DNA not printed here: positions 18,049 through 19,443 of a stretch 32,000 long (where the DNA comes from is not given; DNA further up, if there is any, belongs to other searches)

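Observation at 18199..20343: SIR2-HerA anti-phage system with its HerA ATPase cut off by the transposon end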

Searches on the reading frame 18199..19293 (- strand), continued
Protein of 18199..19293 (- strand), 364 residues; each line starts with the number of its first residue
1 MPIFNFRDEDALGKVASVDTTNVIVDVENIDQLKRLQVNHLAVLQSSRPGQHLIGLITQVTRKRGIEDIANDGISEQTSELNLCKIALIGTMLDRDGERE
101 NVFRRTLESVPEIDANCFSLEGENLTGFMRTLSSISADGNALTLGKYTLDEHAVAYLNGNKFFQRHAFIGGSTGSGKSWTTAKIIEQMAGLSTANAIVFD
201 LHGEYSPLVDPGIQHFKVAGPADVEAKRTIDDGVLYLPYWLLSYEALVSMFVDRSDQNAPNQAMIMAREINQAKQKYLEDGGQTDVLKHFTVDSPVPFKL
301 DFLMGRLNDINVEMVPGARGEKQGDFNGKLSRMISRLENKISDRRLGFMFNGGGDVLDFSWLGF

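Call 46: search_solved_structures(query=P0001, max_evalue=1e-30, show_alignments=4)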
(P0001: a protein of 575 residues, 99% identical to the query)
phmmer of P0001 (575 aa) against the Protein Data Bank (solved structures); distinct sequences matched with E-value up to 1e-30: 4.
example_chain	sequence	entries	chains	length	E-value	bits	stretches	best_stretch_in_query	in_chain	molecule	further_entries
9c1m_M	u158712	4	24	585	3.6e-73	250.2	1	321-573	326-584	ATP-binding protein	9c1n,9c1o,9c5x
8ziq_M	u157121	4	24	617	4.8e-69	236.6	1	319-571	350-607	HerA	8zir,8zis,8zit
8xau_A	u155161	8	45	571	1e-65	225.6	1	319-571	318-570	ATP-binding protein | HerA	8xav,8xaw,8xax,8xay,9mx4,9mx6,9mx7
8wiv_A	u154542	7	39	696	1.1e-42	149.6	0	332-554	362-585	Helicase HerA central domain-containing protein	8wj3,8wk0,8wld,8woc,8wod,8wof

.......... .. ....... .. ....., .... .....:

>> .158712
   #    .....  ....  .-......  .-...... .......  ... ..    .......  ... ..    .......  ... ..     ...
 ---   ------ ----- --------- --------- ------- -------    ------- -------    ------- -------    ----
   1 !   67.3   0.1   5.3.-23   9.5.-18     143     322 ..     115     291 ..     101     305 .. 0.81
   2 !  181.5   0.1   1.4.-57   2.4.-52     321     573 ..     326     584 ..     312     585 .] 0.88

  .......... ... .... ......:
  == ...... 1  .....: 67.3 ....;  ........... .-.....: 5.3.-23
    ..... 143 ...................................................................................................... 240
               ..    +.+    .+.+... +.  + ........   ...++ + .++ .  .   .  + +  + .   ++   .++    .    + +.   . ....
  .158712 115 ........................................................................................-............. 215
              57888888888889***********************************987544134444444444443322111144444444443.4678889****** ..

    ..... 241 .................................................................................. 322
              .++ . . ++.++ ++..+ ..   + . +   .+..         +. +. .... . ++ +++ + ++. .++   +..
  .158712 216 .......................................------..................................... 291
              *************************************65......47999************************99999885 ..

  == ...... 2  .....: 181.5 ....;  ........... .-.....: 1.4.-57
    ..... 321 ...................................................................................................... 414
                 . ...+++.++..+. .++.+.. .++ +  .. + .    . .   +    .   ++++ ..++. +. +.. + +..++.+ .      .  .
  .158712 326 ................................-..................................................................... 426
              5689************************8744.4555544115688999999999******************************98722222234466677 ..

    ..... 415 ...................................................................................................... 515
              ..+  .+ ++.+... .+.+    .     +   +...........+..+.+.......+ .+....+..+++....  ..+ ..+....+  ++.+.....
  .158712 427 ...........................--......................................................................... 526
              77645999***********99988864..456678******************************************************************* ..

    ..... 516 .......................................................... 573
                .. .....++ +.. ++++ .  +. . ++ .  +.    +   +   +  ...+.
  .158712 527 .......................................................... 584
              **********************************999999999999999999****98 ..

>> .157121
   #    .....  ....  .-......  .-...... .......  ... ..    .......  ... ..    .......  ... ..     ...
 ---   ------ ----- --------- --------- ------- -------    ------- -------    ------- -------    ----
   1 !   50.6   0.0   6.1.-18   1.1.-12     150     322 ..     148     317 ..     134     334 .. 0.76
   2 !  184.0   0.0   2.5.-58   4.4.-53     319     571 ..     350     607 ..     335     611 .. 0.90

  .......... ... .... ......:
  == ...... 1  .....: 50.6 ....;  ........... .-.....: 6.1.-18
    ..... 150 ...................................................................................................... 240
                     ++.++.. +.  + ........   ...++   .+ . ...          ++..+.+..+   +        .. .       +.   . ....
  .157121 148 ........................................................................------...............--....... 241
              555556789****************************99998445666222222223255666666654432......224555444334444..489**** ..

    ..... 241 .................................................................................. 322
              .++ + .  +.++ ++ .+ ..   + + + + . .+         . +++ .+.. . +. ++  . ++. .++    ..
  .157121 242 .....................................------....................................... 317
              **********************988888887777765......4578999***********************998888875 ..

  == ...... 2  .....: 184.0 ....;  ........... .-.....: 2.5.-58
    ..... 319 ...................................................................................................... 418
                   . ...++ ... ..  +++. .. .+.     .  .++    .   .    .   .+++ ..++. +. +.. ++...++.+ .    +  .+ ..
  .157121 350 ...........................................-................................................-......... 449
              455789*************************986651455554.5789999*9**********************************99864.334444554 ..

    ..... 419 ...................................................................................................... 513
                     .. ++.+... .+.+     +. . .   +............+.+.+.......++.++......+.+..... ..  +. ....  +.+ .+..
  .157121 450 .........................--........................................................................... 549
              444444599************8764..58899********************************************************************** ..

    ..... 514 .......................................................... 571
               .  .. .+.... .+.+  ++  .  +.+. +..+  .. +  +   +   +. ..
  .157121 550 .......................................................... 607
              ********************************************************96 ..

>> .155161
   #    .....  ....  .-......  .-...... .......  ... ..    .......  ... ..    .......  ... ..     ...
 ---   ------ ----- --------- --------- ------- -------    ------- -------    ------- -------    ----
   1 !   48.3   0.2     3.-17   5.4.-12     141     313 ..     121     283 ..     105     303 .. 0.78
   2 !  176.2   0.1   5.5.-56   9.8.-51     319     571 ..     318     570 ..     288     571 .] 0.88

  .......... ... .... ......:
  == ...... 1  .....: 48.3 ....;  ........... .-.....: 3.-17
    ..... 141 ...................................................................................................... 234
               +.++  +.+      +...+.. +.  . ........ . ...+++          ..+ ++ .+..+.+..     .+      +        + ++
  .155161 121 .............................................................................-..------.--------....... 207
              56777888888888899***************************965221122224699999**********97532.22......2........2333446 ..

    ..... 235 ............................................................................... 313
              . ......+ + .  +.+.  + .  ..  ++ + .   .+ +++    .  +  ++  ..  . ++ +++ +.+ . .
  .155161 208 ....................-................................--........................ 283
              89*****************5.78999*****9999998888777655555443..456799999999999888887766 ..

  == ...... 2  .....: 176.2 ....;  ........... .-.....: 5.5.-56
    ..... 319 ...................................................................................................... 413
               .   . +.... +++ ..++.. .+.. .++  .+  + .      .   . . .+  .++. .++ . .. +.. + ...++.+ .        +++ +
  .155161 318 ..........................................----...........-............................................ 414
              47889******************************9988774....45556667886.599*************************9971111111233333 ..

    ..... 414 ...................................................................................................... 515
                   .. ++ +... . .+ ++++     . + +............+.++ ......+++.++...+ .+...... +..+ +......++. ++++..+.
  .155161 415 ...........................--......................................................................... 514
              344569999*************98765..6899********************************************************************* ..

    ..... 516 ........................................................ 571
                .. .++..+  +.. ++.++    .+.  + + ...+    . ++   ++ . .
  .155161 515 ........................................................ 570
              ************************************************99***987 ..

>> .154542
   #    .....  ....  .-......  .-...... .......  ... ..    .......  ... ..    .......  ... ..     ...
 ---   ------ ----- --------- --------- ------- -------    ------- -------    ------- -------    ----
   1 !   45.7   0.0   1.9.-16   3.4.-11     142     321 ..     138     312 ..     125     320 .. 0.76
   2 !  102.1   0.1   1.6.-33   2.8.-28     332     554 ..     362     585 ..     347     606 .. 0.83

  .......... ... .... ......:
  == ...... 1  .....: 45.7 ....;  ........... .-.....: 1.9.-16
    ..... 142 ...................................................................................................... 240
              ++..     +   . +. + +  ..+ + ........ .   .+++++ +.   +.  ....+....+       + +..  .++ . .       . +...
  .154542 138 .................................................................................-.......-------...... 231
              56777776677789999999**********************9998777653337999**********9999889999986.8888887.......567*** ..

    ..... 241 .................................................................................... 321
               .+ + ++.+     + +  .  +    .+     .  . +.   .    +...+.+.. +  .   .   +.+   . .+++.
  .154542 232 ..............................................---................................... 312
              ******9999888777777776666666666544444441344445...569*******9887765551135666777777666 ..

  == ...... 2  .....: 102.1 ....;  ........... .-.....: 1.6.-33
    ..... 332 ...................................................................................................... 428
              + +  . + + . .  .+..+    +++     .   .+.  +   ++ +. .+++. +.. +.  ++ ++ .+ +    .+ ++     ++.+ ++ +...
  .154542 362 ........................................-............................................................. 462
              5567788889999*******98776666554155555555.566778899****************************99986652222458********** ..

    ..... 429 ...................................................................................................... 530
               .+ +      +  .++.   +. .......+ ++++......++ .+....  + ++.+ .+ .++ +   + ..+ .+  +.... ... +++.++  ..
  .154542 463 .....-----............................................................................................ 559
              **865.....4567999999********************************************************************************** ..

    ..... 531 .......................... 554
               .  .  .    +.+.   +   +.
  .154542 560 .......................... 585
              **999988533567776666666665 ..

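Call 49: search_protein_families(library=pfam, proteins=[L005:3117-3494:+, L005:3745-4611:+], max_evalue=0.001)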
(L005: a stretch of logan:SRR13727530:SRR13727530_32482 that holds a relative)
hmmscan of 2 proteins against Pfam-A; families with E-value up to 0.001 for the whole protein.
L005:3117-3494:+ (125 aa): 0 families

L005:3745-4611:+ (288 aa): 0 families

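Call 76: search_protein_representatives(protein=window:18199-19293:-)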
Query: 364 residues. Proteins with E-value up to 0.001 (for the whole library): 827; up to 1e-10: 330; up to 1e-30: 97. The best 150 are listed.
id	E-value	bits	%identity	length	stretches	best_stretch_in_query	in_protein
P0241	5.7e-157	538.9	69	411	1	1-362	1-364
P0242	2.2e-95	336.3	45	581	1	3-362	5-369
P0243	8.7e-87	308.1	47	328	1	3-326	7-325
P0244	7.2e-86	305.1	57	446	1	131-362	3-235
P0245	3.9e-83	296.1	42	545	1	1-362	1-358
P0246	5.3e-83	295.6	43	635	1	1-362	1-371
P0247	9.8e-81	288.2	42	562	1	5-362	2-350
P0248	1.1e-80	288.0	53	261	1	1-264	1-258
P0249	1.9e-80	287.2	41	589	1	1-362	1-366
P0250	3.3e-79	283.1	73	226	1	1-173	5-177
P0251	3.3e-79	283.1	43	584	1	3-363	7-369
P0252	4.1e-78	279.6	45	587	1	4-362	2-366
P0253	2.6e-77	276.9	52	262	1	4-266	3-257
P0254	4.1e-75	269.7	42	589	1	3-362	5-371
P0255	2.0e-74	267.4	42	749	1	1-353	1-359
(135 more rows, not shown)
